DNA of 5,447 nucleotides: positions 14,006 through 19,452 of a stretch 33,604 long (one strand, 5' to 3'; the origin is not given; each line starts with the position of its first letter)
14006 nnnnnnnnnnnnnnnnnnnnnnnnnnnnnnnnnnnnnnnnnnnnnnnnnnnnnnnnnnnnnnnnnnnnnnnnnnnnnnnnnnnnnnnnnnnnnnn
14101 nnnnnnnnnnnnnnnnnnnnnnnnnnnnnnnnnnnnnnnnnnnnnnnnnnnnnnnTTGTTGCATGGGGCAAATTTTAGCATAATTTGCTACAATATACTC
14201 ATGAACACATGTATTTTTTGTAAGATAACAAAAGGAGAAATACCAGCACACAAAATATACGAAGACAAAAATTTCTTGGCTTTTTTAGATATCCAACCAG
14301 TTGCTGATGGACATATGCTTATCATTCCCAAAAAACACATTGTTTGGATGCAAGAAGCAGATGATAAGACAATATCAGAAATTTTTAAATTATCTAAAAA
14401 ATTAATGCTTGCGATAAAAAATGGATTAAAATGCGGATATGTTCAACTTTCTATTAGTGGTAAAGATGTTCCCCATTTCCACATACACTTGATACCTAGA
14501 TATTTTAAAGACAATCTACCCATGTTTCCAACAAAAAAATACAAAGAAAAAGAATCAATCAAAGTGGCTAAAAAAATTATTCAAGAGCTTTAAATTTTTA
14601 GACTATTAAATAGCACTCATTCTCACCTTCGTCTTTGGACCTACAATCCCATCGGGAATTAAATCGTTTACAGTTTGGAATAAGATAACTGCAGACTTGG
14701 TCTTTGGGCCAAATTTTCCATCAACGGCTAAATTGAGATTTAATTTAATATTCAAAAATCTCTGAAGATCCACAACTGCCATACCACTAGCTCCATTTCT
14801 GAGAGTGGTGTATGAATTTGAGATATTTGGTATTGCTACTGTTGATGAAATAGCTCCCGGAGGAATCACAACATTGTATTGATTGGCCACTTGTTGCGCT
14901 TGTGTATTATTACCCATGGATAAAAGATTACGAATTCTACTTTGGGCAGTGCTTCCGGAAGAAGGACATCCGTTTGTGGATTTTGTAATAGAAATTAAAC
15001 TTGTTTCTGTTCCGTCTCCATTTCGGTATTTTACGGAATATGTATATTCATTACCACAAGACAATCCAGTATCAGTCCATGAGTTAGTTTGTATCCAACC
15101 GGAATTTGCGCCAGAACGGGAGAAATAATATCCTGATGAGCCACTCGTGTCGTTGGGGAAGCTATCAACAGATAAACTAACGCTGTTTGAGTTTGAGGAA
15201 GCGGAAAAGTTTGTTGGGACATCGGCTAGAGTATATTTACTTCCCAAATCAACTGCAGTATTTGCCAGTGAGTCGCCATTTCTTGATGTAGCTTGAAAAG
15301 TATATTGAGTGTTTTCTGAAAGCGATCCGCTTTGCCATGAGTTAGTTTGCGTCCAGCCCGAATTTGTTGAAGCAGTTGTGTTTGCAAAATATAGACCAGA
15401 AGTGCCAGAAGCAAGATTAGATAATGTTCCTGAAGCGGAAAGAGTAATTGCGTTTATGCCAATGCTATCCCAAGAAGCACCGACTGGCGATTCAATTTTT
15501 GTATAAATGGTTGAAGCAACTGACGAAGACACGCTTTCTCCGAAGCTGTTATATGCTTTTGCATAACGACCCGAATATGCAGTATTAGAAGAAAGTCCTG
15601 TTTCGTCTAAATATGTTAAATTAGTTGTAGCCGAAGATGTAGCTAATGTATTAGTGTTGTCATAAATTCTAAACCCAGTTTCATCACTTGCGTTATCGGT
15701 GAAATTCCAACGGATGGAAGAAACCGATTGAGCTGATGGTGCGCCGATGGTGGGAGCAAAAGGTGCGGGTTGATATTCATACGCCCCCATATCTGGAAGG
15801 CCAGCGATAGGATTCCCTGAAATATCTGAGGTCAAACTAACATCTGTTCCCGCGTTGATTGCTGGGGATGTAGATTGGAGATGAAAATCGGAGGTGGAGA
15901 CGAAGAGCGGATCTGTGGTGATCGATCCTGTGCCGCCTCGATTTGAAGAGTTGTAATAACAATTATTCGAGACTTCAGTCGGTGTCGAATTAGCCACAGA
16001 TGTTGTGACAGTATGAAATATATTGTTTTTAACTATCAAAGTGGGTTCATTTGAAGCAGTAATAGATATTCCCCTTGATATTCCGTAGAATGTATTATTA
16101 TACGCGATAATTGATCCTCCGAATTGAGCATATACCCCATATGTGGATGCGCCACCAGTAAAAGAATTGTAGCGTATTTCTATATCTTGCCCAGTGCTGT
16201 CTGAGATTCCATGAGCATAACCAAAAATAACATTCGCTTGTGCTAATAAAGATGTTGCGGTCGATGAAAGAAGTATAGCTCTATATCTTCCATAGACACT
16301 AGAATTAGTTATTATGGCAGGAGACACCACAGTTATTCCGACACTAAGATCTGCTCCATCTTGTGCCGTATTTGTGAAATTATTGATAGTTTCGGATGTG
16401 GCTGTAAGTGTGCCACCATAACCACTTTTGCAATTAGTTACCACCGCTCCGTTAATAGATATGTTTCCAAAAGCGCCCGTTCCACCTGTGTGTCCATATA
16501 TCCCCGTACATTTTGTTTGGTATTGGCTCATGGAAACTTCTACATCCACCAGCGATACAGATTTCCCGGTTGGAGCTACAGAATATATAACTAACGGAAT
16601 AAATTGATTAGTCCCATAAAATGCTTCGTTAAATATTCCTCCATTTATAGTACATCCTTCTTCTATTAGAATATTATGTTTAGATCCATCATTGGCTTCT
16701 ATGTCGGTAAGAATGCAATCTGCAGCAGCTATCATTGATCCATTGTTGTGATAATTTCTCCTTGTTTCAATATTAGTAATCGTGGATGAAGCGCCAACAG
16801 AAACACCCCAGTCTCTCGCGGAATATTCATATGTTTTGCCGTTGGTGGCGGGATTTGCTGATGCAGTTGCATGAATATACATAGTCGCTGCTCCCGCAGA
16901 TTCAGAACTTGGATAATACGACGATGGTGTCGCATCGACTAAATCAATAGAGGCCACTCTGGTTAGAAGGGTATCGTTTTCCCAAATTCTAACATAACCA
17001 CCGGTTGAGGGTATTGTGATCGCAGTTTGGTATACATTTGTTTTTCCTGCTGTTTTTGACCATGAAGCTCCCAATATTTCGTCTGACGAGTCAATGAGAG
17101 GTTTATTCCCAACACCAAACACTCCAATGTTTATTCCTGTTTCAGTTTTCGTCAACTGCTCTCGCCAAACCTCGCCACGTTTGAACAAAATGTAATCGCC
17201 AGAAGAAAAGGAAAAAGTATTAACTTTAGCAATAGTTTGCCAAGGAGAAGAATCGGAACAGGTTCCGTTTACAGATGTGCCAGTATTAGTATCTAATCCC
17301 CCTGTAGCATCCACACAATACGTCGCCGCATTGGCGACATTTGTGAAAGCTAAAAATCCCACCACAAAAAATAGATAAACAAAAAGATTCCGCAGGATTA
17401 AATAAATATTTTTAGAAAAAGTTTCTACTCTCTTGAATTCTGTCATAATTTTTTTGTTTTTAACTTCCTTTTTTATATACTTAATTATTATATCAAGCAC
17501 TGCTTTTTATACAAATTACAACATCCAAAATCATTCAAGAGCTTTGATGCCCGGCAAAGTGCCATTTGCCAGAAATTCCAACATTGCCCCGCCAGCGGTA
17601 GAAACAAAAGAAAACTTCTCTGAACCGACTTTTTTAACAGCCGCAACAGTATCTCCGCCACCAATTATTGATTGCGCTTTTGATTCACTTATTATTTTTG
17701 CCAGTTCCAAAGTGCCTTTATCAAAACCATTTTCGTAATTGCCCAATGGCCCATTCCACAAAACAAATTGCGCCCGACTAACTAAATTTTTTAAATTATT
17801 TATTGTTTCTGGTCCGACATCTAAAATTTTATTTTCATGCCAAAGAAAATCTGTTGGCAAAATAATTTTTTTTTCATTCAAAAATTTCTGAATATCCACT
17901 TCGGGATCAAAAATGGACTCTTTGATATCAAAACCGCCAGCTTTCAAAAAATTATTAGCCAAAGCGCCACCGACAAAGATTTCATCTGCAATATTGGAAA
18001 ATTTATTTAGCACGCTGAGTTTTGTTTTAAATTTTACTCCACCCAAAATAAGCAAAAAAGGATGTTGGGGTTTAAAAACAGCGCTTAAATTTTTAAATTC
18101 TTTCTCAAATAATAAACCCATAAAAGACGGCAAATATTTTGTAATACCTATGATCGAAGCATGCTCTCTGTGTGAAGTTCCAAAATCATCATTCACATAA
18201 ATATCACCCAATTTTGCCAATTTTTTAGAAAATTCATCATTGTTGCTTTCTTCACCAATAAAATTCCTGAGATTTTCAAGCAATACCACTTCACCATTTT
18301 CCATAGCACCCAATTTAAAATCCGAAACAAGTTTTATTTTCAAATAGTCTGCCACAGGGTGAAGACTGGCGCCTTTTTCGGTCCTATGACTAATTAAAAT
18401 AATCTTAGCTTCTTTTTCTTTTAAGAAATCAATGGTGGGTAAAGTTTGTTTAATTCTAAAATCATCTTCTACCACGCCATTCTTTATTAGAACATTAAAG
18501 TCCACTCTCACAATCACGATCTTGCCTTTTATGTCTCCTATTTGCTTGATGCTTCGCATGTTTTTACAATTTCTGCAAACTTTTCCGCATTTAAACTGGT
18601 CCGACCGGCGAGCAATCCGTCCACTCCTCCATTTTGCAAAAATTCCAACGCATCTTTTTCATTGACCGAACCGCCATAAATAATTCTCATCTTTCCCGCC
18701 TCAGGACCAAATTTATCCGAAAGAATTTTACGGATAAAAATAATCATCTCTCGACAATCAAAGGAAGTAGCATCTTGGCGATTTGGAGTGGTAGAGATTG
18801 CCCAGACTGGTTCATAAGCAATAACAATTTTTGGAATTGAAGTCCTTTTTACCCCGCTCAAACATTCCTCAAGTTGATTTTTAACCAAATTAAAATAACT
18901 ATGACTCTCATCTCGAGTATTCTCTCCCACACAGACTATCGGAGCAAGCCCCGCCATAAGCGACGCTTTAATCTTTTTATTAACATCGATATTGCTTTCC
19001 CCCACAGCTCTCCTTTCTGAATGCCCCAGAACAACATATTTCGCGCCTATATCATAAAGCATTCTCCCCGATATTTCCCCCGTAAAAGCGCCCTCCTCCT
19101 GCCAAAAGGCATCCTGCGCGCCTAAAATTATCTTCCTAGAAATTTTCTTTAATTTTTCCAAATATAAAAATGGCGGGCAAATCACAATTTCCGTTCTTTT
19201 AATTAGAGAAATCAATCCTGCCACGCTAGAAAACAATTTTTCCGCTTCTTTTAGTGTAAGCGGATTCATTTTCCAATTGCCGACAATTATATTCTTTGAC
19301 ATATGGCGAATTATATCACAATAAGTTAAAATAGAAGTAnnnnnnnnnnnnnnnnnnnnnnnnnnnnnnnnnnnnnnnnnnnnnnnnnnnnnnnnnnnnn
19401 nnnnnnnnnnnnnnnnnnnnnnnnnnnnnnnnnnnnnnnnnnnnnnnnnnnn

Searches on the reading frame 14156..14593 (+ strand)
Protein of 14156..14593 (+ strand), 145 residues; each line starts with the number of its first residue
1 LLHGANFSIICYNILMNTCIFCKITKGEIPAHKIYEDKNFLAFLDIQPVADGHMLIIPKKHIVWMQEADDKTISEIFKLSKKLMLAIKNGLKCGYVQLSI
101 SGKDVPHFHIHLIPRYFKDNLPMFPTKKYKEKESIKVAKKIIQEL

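Call 46: search_protein_families(library=pfam, proteins=[window:14156-14593:+], max_evalue=0.001)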
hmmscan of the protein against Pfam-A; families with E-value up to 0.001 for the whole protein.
window:14156-14593:+ (145 aa): 3 families
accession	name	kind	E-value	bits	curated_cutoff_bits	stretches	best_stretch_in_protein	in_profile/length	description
PF01230.28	HIT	-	1.2e-21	77.6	21.5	1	26-116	1-96/98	HIT domain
PF11969.13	DcpS_C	-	2e-13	51.2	24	1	19-114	2-101/114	Scavenger mRNA decapping enzyme C-term binding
PF04677.20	CwfJ_C_1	-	3.9e-08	33.6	21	1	15-114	10-108/122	Protein similar to CwfJ C-terminus 1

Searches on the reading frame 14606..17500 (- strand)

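Call 46: search_protein_families(library=pfam, proteins=[window:14606-17500:-], max_evalue=0.001)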
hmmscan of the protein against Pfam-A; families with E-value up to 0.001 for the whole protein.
window:14606-17500:- (964 aa): 3 families
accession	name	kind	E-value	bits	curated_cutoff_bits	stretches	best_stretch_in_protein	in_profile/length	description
PF01471.23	PG_binding_1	-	1.8e-12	47.7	23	1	907-961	3-57/57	Putative peptidoglycan binding domain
PF09374.15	PG_binding_3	-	2.3e-05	25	24.6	0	908-938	2-31/76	Predicted Peptidoglycan domain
PF00041.27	fn3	-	0.00044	20.8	25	0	761-832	2-75/84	Fibronectin type III domain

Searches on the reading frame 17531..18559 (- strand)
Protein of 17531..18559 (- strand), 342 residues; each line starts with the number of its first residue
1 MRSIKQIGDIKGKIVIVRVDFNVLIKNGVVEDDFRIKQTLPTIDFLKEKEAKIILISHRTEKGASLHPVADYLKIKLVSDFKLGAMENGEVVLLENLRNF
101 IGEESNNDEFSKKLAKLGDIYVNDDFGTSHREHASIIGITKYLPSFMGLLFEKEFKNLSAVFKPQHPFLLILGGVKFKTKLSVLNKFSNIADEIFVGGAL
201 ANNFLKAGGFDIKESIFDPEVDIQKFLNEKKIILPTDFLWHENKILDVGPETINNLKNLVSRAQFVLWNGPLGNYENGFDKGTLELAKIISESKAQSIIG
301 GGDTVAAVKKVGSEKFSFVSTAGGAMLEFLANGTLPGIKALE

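Call 46: search_protein_families(library=pfam, proteins=[window:17531-18559:-], max_evalue=0.001)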
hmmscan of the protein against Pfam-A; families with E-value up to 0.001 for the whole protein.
window:17531-18559:- (342 aa): 1 family
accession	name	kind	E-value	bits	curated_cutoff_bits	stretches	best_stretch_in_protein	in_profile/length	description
PF00162.24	PGK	-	3.8e-97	326.1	27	1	7-331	4-377/379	Phosphoglycerate kinase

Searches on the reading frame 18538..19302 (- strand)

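Call 46: search_protein_families(library=pfam, proteins=[window:18538-19302:-], max_evalue=0.001)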
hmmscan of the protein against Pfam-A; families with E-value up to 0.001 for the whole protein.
window:18538-19302:- (254 aa): 1 family
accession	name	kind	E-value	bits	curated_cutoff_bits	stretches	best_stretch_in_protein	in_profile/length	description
PF00121.24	TIM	-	1.1e-73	248.2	20.1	1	5-248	2-244/245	Triosephosphate isomerase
